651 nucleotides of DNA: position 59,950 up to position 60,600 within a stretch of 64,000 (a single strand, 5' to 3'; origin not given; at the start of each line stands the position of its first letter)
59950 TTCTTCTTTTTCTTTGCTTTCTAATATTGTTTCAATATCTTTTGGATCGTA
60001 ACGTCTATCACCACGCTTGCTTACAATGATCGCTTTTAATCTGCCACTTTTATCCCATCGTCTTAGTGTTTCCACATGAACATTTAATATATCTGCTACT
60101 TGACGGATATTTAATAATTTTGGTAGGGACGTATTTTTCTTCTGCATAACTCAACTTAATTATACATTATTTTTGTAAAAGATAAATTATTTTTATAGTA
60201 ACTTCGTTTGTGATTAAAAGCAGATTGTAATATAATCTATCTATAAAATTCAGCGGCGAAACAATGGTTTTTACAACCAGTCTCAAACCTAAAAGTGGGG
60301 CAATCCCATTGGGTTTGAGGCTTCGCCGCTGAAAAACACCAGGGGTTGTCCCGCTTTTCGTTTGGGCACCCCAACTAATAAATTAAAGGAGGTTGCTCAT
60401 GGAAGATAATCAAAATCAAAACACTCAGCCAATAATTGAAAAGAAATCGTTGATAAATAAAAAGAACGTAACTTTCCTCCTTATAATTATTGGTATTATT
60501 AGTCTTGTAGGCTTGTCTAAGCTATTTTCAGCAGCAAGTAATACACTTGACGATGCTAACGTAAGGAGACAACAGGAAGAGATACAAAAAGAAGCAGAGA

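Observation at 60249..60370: Multi-stem structured element between the Xis-like HTH and the phage-like genes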

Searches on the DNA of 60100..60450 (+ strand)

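Call 5: search_rna_families(source=window, start=60100, end=60450, threshold=evalue, max_evalue=10, show_alignments=5)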
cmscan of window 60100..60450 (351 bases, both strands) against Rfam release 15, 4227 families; matches with E-value up to 10: 6.
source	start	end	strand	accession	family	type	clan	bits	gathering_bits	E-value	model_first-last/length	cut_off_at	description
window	60301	60360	+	RF02396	sau-5949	Gene; sRNA;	-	26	56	0.054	1-59/59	no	Staphylococcus sRNA sau-5949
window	60261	60313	+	RF03943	mir-1824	Gene; miRNA;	-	16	90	1.5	1-63/63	no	mir-1824 microRNA precursor family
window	60338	60406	+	RF01547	TB6Cs1H3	Gene; snRNA; snoRNA; HACA-box;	-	15.4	40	2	1-64/64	no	Trypanosomatid snoRNA TB6Cs1H3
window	60136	60221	-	RF02792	sRNA162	Gene; antisense;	-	14.2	78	4.3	1-190/190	no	Archaeal Small RNA 162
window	60153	60334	+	RF01488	rli49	Gene; sRNA;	-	14.1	40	4.2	1-163/163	no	Listeria sRNA rli49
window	60331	60442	+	RF02248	Six3os1_3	Gene; lncRNA;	-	8.6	40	9.5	1-75/75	no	Six3os1 conserved region 3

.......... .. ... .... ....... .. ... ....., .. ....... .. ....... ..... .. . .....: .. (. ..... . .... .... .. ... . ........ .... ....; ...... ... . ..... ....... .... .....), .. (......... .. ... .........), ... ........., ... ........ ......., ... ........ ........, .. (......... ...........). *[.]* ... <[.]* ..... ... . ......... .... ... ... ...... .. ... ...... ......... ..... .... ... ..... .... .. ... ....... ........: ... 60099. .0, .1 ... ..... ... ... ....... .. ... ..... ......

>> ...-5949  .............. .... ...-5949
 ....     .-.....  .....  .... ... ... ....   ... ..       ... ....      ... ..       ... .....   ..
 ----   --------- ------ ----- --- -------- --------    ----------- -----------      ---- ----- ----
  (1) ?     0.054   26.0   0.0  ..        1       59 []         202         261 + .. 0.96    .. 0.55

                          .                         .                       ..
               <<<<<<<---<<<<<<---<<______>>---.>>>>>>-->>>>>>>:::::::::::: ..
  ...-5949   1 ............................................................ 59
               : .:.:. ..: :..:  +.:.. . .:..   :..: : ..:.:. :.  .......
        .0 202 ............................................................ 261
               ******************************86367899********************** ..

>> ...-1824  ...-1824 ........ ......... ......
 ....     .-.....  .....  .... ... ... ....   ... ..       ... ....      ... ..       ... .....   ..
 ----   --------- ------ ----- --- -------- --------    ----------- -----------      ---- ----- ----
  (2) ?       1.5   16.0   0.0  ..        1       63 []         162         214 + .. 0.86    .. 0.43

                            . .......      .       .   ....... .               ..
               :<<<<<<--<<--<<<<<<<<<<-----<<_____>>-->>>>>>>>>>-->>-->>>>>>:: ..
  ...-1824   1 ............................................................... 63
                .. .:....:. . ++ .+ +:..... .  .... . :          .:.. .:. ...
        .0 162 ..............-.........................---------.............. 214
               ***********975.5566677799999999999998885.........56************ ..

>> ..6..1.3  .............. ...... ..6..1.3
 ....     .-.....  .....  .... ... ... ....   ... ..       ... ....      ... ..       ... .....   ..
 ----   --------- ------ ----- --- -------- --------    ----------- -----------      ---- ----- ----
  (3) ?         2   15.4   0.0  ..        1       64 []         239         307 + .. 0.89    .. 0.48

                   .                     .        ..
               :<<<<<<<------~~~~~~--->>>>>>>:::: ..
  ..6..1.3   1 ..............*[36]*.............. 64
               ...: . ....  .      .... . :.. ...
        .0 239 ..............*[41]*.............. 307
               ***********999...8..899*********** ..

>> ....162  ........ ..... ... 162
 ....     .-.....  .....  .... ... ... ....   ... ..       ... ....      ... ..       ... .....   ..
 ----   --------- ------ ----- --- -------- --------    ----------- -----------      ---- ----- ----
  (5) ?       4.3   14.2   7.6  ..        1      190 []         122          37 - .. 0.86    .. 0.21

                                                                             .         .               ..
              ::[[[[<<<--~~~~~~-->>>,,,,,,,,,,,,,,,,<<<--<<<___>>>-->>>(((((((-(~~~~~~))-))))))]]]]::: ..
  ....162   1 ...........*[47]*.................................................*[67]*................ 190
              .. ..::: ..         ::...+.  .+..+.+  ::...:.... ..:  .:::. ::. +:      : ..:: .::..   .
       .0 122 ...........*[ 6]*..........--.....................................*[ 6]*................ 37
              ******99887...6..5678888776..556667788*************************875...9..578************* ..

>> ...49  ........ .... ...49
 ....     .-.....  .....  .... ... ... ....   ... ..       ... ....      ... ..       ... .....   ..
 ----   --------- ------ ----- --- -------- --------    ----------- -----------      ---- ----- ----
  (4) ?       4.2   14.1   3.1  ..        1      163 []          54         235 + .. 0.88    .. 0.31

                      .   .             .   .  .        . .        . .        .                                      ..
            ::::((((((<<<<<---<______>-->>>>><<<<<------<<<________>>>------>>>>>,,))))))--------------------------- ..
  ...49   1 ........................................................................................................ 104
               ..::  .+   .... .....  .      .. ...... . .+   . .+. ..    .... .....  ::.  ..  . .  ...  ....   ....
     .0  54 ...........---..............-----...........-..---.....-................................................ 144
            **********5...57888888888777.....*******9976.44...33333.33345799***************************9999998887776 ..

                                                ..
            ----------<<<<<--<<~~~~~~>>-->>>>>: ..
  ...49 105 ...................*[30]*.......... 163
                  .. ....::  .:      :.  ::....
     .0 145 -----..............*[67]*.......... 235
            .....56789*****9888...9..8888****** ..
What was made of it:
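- On Any Rfam 15 family: For 60100-60450 the best hit is sau-5949 at 26 bits against a threshold of 56 (call 5).
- There is no Rfam C4 match (call 5) and no evidence of processing.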

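Call 12: search_dna_similar(query=window:60230-60395:+, collection=phages, mode=distant, max_evalue=0.01)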
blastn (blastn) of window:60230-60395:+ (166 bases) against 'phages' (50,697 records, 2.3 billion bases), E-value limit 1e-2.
No match.

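Call 13: search_dna_similar(query=window:60230-60395:+, collection=plasmids, mode=distant, max_evalue=0.01)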
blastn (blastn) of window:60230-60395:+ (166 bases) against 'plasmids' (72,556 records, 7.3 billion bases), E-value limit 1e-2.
No match.
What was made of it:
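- There is no hit in phage or plasmid collections (calls 12, 13).
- Tried and rejected: Blastn of 60230-60395 against phage and plasmid collections gave no match (calls 12, 13).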

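Call 31: build_rna_model(alignment_id=A1, structure=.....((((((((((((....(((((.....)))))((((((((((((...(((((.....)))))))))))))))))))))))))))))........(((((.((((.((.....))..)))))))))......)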
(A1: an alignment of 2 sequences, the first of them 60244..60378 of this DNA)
Model R1 built from alignment A1 (2 sequences, 135 columns); structure: as given.
model positions 135; base pairs 45; branch points 2; effective number of sequences 0.59; information 0.591 bits per position. Calibrated on 0.2 Mb of random sequence (short: E-values are rough).
structure used (alignment columns):
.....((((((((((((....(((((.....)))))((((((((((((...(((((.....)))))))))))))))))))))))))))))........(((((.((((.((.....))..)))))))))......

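Call 32: search_with_rna_model(model_id=R1, sources=[window, L011, L012, L013, L014, L015, L016, L017, L018, L019, L020, L021, L022, L023, L024, L025, L026, L027, L028, L029, L030, L031, L032, L033, L034, L035, L036, L037, L038, L039, L040, L041, L042, L043, L044, L045, L046, L047, L048, L049, L050, L051, L052, L053, L054, L055, L056, L057, L058, L059, L060, L061, L062, L063, L064, L065, L066, L067, L068, L069, L070, L071, L072, L073, L074, L075, L076, L077, L078, L079, L080, L081, L082, L083, L084, L085, L086, L087, L088, L089, L090, L091, L092], max_evalue=10, show_alignments=6)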
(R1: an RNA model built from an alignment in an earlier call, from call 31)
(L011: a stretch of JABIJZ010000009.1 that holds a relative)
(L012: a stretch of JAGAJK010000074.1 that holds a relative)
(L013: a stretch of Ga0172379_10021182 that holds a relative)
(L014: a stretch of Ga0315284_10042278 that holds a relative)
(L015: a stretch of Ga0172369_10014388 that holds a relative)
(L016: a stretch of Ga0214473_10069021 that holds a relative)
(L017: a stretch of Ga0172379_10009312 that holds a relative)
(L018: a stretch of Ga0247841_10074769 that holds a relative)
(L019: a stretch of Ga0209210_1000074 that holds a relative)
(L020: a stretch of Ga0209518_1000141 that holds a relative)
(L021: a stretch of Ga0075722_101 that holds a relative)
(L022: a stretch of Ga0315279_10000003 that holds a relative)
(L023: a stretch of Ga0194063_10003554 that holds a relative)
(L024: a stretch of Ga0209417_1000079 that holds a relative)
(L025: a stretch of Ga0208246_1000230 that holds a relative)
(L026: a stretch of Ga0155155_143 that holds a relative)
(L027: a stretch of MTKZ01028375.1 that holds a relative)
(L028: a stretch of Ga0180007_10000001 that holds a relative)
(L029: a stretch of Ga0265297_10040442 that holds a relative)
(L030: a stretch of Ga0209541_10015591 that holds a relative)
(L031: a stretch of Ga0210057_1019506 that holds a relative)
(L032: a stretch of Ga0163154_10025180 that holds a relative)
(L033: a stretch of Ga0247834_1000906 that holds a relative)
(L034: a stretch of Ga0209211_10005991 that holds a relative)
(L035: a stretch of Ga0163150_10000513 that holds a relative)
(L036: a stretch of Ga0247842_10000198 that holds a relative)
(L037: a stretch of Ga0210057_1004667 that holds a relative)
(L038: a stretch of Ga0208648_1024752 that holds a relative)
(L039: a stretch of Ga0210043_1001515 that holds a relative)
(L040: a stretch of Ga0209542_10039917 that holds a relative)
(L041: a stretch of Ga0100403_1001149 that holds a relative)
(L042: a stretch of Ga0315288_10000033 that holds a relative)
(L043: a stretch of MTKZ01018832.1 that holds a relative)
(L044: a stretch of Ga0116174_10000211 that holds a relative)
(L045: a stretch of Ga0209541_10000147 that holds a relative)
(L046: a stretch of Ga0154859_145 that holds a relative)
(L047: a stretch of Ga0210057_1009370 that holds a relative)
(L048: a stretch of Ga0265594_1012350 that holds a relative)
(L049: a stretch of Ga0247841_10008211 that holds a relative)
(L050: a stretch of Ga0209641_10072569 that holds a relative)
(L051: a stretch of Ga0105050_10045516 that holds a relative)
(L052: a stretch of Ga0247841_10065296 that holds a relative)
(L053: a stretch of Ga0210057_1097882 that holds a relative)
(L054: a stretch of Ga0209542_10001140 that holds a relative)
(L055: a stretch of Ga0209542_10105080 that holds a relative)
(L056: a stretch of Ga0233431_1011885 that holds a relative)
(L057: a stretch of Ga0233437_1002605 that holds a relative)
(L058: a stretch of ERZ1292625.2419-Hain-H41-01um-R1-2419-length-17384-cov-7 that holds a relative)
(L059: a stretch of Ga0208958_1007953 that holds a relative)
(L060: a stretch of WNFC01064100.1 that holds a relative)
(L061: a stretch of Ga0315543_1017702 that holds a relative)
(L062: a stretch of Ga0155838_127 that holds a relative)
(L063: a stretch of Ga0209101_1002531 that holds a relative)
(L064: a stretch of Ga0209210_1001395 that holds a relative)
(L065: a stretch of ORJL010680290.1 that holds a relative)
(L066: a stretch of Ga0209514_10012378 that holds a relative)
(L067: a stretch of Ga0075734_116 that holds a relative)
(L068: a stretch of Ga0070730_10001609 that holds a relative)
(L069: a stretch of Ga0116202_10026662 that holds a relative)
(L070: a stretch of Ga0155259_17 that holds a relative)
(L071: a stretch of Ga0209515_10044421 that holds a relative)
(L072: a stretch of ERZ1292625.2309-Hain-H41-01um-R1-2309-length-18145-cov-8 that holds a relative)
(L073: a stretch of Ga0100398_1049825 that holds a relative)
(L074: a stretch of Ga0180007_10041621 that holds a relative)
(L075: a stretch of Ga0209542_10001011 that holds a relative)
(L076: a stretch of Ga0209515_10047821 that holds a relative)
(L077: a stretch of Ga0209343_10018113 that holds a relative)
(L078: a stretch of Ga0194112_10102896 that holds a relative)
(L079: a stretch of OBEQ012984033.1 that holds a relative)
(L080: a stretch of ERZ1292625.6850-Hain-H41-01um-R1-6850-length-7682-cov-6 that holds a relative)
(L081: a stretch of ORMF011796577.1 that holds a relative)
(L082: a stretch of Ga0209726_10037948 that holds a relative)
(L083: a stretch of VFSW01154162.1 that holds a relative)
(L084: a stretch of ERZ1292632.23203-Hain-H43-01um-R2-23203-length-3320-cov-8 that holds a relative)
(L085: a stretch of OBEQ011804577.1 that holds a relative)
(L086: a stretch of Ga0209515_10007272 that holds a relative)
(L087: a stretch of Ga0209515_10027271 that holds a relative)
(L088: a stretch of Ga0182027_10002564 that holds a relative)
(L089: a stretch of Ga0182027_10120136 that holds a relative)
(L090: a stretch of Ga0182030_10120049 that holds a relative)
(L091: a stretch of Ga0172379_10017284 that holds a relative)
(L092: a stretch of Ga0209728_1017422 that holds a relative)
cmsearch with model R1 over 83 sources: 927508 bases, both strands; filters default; matches with E-value up to 10: 2.
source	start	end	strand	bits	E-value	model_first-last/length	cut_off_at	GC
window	60244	60378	+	169.4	4.6e-34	1-135/135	no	0.48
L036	766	915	+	35.4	7.7e-05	1-135/135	no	0.51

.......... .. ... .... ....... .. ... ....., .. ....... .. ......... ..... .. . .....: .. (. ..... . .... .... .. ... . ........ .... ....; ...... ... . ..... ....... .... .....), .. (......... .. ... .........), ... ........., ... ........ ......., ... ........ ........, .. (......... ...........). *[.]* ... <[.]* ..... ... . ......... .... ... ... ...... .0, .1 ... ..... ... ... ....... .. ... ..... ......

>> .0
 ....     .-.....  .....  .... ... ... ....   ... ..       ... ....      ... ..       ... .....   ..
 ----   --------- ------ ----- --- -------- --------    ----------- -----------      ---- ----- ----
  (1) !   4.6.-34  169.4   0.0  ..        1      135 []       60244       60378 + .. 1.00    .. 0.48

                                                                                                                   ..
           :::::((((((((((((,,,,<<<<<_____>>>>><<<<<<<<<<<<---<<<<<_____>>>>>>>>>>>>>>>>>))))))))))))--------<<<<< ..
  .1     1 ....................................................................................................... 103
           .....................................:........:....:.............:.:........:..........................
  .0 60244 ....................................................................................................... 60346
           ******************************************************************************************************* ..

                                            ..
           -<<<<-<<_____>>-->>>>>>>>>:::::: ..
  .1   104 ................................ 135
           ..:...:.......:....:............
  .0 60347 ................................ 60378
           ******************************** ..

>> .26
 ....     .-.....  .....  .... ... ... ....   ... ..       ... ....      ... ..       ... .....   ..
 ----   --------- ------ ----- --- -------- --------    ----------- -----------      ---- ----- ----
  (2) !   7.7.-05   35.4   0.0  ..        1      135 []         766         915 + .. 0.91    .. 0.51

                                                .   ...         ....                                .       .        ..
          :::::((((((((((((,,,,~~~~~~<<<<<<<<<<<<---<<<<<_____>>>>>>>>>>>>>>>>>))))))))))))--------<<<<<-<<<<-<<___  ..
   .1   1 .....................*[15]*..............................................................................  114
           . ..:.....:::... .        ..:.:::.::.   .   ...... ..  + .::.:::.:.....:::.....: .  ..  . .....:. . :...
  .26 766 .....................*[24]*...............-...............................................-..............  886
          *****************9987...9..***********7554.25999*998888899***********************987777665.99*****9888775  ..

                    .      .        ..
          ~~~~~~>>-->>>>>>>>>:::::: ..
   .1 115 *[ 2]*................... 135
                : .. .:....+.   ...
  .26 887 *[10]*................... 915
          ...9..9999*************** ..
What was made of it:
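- A single-sequence CM found L036 766-915 (E = 7.7e-5) with all stems changed compensatorily (call 32).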

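Call 36: search_with_rna_model(model_id=R1, sources=[window, L036], max_evalue=0.01, make_alignment=true)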
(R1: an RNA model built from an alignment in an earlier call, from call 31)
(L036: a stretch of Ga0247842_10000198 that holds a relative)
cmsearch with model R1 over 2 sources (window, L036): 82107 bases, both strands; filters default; matches with E-value up to 0.01: 2.
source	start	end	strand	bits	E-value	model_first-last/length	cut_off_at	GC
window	60244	60378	+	169.4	4.1e-35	1-135/135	no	0.48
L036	766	915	+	35.4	6.9e-06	1-135/135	no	0.51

Alignment A3: 2 matches aligned to the model, 169 columns, each read 5' to 3' on its own strand. Consensus structure (alignment columns), stored with it:
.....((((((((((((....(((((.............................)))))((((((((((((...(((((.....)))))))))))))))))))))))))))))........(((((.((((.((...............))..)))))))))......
